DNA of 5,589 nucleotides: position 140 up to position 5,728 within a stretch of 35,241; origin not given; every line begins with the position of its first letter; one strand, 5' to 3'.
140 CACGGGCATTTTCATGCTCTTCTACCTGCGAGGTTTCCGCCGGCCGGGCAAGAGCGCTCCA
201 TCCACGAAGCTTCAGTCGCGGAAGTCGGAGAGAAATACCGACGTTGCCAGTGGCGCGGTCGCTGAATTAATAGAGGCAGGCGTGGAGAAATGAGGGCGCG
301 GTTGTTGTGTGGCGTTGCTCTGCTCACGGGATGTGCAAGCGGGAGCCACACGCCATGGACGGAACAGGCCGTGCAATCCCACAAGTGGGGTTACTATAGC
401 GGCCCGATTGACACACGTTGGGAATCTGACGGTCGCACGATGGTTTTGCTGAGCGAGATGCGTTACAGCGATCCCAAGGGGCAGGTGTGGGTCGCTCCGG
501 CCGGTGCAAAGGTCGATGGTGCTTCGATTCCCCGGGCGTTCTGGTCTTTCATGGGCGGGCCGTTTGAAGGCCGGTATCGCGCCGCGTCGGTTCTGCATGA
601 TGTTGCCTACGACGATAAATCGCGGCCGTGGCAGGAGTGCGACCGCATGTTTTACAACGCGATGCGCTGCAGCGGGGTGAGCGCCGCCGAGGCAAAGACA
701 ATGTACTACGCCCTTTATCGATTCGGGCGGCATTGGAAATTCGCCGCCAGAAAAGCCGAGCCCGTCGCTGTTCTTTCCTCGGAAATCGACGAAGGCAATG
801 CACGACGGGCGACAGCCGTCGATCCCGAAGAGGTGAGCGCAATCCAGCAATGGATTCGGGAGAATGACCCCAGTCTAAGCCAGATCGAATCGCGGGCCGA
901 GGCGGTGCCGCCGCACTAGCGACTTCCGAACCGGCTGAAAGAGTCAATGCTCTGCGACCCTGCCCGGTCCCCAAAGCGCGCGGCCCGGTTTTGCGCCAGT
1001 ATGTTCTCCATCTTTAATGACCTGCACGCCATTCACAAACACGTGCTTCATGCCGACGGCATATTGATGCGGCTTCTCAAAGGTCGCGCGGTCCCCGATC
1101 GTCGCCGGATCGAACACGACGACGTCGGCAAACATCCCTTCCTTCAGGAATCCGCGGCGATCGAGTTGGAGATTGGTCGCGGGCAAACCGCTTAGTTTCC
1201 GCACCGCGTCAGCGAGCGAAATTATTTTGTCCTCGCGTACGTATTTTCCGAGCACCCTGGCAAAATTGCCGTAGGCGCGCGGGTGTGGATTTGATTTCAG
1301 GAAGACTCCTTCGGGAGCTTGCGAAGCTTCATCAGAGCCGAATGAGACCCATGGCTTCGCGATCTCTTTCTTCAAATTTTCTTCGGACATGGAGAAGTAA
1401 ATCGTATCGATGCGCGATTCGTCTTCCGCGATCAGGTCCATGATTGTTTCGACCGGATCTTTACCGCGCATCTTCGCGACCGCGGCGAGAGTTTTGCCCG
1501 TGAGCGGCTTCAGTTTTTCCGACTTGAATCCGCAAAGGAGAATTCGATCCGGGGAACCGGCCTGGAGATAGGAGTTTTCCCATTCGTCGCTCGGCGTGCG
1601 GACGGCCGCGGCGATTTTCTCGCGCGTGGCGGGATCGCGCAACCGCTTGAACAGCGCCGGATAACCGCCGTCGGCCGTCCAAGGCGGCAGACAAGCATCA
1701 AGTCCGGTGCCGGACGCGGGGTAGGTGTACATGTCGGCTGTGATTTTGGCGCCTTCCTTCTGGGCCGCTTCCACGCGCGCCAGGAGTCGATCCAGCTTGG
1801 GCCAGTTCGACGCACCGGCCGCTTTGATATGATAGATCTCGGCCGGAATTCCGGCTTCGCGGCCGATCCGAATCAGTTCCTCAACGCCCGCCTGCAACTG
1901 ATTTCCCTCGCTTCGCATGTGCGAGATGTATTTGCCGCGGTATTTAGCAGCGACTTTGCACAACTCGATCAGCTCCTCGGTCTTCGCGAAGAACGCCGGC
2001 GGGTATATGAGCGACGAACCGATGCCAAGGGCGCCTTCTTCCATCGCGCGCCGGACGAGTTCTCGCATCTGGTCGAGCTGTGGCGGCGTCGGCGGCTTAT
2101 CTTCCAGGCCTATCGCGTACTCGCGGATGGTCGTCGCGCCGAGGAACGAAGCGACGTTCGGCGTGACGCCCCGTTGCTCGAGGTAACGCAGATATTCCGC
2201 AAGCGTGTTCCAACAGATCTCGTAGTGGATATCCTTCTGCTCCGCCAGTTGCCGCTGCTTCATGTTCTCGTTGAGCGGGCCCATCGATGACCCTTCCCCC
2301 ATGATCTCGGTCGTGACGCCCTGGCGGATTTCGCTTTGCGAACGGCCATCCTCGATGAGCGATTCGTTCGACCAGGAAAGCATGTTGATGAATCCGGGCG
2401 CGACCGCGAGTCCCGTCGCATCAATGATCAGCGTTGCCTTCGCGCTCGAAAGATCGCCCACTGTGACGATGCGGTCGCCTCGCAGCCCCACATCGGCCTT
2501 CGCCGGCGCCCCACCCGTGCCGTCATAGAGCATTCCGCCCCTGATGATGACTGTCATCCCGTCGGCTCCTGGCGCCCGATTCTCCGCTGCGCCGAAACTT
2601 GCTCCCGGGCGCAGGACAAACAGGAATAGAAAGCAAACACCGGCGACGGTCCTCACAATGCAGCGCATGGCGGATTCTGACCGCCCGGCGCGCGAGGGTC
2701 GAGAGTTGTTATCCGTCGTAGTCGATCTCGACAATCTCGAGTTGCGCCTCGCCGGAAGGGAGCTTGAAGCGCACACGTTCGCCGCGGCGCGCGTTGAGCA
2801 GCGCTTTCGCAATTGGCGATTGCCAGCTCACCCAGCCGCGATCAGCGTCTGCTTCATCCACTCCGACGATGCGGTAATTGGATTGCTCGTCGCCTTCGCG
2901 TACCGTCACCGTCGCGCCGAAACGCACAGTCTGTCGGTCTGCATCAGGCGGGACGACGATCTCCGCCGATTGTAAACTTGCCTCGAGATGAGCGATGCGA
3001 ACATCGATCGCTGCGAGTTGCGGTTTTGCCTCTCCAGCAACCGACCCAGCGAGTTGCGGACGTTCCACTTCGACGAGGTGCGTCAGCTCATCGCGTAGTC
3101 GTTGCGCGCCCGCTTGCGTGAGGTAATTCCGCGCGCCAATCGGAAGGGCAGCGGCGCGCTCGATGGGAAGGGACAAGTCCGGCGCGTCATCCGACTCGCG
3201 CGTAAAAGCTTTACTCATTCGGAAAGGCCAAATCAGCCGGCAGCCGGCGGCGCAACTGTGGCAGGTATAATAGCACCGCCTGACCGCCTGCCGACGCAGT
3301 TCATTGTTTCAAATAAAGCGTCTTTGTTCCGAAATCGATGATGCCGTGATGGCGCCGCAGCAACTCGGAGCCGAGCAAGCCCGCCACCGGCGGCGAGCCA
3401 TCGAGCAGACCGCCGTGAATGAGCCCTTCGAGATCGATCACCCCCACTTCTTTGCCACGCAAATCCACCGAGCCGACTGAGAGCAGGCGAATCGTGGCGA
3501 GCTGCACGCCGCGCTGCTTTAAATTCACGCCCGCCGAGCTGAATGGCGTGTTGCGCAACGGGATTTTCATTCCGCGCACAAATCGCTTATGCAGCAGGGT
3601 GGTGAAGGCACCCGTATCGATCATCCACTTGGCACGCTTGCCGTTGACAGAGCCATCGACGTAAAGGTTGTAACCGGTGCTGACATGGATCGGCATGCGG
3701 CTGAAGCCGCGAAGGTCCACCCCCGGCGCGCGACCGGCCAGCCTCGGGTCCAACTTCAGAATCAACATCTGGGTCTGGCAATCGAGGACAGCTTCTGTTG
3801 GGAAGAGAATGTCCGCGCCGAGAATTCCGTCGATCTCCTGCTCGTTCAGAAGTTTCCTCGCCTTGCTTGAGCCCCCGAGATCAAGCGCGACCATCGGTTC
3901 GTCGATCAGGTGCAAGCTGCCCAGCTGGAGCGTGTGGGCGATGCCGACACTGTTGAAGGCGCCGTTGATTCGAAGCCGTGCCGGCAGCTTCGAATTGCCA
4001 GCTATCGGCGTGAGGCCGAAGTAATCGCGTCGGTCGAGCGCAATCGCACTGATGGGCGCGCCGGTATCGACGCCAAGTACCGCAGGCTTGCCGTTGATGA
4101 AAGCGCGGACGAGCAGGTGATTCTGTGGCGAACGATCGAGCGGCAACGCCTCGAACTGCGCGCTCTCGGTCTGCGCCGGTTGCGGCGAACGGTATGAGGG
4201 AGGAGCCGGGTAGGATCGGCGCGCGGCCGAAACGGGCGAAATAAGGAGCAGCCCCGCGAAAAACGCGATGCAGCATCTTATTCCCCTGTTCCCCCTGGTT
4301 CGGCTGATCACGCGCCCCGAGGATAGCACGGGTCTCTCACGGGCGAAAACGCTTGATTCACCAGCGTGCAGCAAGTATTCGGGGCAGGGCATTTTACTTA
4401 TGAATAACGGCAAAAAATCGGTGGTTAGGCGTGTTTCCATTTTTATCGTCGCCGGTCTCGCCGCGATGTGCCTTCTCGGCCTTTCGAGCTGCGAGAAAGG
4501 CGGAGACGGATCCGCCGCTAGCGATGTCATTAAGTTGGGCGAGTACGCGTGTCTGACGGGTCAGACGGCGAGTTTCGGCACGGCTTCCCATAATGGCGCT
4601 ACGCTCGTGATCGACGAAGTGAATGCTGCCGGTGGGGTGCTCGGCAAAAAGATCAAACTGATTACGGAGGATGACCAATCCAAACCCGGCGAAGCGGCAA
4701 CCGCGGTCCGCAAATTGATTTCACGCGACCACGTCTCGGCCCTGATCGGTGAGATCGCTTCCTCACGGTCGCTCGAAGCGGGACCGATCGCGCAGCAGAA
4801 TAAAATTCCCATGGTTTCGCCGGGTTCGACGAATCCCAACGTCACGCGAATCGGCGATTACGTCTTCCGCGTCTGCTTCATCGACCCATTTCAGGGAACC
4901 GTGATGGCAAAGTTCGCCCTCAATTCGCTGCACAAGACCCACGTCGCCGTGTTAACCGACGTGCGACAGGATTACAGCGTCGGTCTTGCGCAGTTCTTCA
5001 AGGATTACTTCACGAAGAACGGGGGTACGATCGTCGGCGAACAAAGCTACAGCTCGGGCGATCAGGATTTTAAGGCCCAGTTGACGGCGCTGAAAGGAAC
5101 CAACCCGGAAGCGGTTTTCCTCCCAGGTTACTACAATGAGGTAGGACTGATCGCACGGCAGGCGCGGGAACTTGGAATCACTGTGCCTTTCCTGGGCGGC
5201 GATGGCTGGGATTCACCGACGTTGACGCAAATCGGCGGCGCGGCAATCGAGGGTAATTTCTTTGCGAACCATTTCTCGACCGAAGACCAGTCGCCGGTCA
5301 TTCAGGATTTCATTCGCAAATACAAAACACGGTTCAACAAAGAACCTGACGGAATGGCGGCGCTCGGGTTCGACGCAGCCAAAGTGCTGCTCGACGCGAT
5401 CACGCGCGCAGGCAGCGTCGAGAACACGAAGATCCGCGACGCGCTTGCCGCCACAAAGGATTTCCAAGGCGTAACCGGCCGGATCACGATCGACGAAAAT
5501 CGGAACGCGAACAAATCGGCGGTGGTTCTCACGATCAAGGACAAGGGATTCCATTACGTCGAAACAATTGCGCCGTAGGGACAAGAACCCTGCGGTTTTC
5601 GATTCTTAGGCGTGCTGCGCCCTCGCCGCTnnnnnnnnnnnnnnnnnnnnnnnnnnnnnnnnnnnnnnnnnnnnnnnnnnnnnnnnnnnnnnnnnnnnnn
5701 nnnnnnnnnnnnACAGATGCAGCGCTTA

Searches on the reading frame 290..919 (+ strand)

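Call 26: search_protein_families(library=pfam, proteins=[window:290-919:+], max_evalue=0.0001)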
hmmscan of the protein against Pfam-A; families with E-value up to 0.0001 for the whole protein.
window:290-919:+ (209 aa): 1 family
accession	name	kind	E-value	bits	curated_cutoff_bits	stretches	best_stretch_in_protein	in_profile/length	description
PF07087.16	DUF1353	-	1.9e-24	85.5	22.5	1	52-141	2-90/91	Protein of unknown function (DUF1353)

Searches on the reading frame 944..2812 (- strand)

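Call 25: search_protein_families(library=pfam, proteins=[window:944-2812:-], max_evalue=0.0001)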
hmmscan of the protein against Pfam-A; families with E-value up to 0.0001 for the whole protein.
window:944-2812:- (622 aa): 1 family
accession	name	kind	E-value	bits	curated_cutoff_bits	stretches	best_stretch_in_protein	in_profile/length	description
PF07969.17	Amidohydro_3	-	6.2e-21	75.8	29.7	1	129-598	2-471/472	Amidohydrolase family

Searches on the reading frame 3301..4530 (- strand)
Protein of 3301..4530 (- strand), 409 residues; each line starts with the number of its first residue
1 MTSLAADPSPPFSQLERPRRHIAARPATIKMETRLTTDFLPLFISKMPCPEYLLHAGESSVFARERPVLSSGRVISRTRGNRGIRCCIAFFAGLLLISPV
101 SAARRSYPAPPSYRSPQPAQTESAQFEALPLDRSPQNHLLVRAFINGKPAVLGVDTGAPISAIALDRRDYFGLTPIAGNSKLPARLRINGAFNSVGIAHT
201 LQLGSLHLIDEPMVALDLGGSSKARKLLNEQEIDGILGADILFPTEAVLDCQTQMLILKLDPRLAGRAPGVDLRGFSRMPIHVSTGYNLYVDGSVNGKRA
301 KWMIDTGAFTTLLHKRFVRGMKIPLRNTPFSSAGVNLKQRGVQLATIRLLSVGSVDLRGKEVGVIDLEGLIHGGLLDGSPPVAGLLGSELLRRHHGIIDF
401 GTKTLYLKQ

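Call 25: search_protein_families(library=pfam, proteins=[window:3301-4530:-], max_evalue=0.0001)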
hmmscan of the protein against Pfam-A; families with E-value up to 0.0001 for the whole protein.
window:3301-4530:- (409 aa): 2 families
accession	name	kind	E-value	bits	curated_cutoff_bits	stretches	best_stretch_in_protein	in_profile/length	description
PF13650.11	Asp_protease_2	-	1.7e-19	70.7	24.3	2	291-389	1-89/90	Aspartyl protease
PF13975.11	gag-asp_proteas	-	2.7e-13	50.8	28.2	1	291-391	1-90/92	gag-polyprotein putative aspartyl protease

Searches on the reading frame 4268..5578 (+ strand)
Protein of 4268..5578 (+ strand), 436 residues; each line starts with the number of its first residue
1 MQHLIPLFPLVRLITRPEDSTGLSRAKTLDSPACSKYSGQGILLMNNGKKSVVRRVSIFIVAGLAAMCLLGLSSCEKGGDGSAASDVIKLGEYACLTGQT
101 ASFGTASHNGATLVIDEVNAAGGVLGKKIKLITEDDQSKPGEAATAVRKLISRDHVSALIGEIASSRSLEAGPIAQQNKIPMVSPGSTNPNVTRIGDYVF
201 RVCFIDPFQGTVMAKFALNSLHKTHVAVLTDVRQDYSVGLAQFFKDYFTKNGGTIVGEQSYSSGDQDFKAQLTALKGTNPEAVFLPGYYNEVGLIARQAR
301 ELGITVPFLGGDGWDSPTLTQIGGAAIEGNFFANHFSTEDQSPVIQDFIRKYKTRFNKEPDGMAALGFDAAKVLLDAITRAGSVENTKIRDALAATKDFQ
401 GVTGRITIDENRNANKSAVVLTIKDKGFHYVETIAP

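Call 25: search_protein_families(library=pfam, proteins=[window:4268-5578:+], max_evalue=0.0001)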
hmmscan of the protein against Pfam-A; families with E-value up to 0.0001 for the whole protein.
window:4268-5578:+ (436 aa): 3 families
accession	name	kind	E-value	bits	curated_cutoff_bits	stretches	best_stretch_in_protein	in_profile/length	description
PF13458.12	Peripla_BP_6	-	2.3e-69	235.1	31.7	1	88-426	2-341/343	Periplasmic binding protein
PF01094.35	ANF_receptor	-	2.3e-26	93.1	25.4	1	111-423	6-350/353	Receptor family ligand binding region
PF13433.12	Peripla_BP_5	-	3.3e-23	82.8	27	2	90-166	3-79/363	Periplasmic binding protein domain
